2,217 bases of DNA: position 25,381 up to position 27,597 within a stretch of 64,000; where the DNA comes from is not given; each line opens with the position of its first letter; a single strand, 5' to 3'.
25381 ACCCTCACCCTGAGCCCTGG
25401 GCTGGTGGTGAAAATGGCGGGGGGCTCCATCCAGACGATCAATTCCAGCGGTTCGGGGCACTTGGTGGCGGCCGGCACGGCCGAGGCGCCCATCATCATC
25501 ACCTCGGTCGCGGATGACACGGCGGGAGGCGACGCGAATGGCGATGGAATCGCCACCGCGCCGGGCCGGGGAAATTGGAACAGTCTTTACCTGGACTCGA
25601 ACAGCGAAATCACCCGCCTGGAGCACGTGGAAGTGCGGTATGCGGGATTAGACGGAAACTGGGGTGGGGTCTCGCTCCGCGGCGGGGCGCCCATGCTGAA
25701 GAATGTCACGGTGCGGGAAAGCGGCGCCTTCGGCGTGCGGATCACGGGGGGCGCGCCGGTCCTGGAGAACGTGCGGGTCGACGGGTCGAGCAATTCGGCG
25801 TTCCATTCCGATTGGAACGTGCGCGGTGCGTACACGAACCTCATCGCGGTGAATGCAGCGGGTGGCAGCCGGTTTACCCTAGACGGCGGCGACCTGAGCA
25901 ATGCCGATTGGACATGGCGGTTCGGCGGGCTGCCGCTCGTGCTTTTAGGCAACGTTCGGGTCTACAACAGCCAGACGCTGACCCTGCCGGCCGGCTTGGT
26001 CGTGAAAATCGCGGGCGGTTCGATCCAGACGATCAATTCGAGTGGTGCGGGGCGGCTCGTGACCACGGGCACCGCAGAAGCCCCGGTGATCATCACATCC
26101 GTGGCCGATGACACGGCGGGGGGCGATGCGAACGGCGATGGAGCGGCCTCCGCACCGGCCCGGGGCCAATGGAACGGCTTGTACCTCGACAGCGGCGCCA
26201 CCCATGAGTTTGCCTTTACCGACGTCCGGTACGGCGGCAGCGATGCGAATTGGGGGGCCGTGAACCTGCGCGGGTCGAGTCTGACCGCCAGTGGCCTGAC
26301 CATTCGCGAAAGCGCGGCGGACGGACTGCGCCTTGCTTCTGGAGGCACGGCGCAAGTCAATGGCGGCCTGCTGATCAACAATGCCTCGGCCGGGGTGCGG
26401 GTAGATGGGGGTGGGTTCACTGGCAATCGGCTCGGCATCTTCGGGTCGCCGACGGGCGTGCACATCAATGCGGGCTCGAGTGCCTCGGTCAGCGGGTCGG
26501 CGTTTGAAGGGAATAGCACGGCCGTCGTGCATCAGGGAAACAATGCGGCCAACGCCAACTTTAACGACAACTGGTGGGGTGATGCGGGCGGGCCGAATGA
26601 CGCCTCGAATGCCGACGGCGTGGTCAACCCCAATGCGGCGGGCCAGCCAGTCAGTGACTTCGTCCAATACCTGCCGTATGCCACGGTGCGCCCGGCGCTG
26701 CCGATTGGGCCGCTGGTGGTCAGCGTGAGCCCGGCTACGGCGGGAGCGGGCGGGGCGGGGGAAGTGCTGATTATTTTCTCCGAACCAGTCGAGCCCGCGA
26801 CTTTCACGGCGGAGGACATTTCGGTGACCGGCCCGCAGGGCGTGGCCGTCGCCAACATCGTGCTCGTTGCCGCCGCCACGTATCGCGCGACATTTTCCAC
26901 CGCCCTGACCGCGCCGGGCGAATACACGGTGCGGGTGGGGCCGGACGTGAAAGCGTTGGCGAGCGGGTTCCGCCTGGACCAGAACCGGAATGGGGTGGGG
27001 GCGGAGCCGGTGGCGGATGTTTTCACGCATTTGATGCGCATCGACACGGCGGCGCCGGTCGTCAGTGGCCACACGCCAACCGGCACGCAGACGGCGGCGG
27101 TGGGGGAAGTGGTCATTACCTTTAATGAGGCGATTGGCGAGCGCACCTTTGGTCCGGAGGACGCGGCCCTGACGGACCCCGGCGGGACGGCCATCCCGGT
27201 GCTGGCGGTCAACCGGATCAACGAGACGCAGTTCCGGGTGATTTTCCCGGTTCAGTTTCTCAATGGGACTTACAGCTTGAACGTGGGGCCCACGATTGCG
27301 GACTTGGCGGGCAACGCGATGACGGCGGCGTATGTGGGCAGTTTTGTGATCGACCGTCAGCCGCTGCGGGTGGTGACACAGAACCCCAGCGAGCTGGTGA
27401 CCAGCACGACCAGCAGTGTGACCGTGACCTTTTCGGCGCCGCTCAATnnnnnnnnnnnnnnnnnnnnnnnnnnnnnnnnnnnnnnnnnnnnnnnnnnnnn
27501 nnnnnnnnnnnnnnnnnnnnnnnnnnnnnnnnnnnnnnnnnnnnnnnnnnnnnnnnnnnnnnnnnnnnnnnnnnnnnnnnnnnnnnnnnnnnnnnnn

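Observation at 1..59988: Two giant paralogs in tandem on the same strand, separated by a 1.7-kb three-gene islet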

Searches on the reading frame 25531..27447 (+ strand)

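Call 6: search_protein_families(library=pfam, proteins=[window:25531-27447:+], max_evalue=0.01)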
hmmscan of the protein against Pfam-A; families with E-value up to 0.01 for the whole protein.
window:25531-27447:+ (639 aa): 3 families
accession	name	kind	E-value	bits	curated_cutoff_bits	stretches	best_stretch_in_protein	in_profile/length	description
PF13205.12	Big_5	-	3.4e-16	60.3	23.6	2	505-605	1-103/105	Bacterial Ig-like domain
PF04234.18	CopC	-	5.2e-07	31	23.3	0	408-468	18-73/92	CopC domain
PF13229.12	Beta_helix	-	5.6e-06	26.5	25.9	1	243-349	2-110/158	Right handed beta helix region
